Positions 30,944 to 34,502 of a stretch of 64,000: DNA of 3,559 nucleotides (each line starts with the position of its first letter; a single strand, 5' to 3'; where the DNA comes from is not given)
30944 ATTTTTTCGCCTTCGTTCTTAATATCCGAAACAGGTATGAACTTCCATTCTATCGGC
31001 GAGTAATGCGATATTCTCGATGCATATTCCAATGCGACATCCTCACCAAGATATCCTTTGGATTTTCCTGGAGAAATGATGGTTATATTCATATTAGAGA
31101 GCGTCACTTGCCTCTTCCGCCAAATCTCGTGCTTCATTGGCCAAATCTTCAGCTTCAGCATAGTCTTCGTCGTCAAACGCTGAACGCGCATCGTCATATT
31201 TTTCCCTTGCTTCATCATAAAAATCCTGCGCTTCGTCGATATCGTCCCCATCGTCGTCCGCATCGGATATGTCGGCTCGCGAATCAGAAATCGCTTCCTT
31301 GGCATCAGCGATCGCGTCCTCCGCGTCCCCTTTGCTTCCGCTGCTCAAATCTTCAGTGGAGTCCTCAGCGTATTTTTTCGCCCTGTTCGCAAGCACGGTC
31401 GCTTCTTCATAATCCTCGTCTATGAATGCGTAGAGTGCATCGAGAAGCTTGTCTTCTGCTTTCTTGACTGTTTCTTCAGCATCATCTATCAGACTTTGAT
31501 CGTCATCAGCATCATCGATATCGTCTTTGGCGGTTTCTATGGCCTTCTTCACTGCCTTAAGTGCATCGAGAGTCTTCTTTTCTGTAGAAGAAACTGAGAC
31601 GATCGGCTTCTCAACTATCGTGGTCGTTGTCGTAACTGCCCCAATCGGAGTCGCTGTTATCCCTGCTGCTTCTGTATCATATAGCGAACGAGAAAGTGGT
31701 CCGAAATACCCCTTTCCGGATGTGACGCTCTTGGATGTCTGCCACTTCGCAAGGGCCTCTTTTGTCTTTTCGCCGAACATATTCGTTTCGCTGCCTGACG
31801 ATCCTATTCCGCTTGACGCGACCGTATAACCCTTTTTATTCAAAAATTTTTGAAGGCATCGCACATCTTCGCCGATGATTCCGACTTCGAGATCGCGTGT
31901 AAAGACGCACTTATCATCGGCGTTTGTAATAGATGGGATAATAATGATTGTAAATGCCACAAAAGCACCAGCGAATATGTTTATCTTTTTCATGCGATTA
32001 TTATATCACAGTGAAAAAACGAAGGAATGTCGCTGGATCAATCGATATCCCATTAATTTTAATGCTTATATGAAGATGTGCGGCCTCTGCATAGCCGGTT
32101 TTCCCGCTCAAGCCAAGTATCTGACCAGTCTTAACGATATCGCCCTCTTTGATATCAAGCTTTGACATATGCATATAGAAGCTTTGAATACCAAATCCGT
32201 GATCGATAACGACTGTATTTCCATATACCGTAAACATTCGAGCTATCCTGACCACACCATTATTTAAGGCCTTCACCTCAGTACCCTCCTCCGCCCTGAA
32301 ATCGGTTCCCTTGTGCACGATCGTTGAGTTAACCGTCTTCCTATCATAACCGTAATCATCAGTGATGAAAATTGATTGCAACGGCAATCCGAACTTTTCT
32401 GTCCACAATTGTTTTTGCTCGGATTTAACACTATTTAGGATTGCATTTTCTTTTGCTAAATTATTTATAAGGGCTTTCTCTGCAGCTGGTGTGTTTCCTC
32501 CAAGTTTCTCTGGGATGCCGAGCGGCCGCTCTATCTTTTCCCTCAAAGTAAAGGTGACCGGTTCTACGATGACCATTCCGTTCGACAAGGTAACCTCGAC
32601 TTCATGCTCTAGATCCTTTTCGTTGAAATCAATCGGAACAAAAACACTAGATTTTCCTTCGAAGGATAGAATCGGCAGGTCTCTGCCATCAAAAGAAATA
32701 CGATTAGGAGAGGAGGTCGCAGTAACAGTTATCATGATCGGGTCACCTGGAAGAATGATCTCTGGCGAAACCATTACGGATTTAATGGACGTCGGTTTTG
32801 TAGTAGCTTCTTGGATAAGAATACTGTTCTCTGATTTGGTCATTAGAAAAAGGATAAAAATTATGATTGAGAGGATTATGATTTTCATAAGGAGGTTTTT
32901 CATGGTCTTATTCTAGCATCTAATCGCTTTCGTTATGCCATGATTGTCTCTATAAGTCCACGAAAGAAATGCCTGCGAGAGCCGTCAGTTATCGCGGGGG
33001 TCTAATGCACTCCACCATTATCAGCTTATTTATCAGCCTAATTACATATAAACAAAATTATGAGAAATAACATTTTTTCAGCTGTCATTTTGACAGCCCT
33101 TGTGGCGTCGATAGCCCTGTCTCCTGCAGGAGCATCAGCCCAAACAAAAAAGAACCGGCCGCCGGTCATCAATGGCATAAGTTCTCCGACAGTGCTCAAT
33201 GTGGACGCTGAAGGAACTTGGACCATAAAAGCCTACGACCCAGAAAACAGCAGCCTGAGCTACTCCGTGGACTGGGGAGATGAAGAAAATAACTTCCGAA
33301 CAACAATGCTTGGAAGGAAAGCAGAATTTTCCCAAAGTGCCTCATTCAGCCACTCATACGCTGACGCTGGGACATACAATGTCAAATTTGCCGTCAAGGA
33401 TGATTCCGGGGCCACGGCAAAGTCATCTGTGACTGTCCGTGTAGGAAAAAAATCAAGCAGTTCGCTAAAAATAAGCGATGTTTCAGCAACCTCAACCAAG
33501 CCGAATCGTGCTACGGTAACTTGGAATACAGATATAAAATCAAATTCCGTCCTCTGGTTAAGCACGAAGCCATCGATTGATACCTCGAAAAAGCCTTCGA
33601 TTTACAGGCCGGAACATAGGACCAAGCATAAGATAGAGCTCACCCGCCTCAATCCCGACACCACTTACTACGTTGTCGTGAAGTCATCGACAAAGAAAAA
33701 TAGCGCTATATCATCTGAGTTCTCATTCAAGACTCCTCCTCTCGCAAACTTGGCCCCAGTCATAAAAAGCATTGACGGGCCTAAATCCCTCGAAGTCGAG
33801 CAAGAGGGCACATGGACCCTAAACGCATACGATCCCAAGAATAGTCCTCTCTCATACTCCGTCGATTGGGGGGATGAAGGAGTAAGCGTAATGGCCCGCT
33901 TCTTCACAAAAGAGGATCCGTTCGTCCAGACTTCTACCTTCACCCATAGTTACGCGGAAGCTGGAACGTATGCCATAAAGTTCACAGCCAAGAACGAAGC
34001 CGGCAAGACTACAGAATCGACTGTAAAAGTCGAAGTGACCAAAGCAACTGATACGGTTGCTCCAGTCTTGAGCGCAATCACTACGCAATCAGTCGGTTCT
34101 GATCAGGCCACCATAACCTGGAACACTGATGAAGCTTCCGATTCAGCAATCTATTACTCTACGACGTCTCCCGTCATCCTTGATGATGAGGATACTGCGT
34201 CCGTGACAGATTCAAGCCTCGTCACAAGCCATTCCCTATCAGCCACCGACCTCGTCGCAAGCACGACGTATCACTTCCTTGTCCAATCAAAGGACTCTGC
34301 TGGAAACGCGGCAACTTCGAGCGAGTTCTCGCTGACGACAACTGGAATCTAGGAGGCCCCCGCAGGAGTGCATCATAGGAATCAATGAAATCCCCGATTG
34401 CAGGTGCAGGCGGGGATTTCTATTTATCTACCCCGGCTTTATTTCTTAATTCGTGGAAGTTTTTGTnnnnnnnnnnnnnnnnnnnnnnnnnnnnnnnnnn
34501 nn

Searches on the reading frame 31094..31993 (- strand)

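Call 63: search_protein_families(library=pfam, proteins=[window:31094-31993:-], max_evalue=0.001)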
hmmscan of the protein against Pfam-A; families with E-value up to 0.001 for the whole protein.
window:31094-31993:- (299 aa): 2 families
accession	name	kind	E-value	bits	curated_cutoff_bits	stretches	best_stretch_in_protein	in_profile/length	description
PF14346.11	DUF4398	-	2.7e-08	34.6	27.9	1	234-295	2-62/78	Domain of unknown function (DUF4398)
PF01471.23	PG_binding_1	-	4.1e-06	27.3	23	1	41-87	2-40/57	Putative peptidoglycan binding domain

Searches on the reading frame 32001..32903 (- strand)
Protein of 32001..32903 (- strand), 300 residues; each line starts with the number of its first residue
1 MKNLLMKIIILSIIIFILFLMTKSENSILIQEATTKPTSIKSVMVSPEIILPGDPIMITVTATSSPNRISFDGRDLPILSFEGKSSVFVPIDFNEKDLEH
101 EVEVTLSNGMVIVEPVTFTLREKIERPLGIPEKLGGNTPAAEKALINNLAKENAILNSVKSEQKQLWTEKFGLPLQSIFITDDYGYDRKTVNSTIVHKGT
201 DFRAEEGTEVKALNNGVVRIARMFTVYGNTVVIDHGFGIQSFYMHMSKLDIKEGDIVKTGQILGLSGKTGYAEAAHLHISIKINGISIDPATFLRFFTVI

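Call 63: search_protein_families(library=pfam, proteins=[window:32001-32903:-], max_evalue=0.001)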
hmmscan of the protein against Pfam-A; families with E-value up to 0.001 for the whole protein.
window:32001-32903:- (300 aa): 1 family
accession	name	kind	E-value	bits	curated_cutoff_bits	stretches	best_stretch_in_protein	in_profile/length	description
PF01551.29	Peptidase_M23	-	7.5e-29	100.2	28.7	1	196-290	2-96/96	Peptidase family M23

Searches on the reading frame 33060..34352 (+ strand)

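Call 63: search_protein_families(library=pfam, proteins=[window:33060-34352:+], max_evalue=0.001)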
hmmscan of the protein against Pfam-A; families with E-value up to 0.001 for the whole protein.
window:33060-34352:+ (430 aa): 11 families
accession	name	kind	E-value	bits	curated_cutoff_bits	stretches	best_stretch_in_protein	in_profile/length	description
PF18911.6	PKD_4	-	1.1e-17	64.2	27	2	32-127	1-84/85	PKD domain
PF16656.11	Pur_ac_phosph_N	-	2.1e-14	54.3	30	2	141-225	6-93/93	Purple acid Phosphatase, N-terminal domain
PF00801.26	PKD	-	4e-11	43.2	23.5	2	247-321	12-76/80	PKD domain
PF00041.27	fn3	-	1.7e-07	31.8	25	0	341-422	7-80/84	Fibronectin type III domain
PF25059.1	FN3_DSCAM-DSCAML_C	-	2e-07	31.7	39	0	290-335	44-89/89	DSCAM/DSCAML C-terminal Fn3-like domain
PF19077.6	Big_13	-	5.7e-06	27.2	27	0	388-426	61-99/102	Bacterial Ig-like domain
PF16403.11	Bact_surface_Ig-like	-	7.5e-06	26.3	27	0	298-326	43-71/71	Bacterial surface protein, Ig-like domain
PF22352.2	K319L-like_PKD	-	1.2e-05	25.6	27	0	57-128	17-84/84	K319L-like, PKD domain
PF18981.6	InlK_D3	-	4.8e-05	23.8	25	0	291-326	37-75/75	Internalin K domain (D3/D4)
PF17963.7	Big_9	-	0.00017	22.8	23.6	0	32-126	1-88/89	Bacterial Ig domain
PF15418.12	DUF4625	-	0.00049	20.8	27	0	101-127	103-129/131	Domain of unknown function (DUF4625)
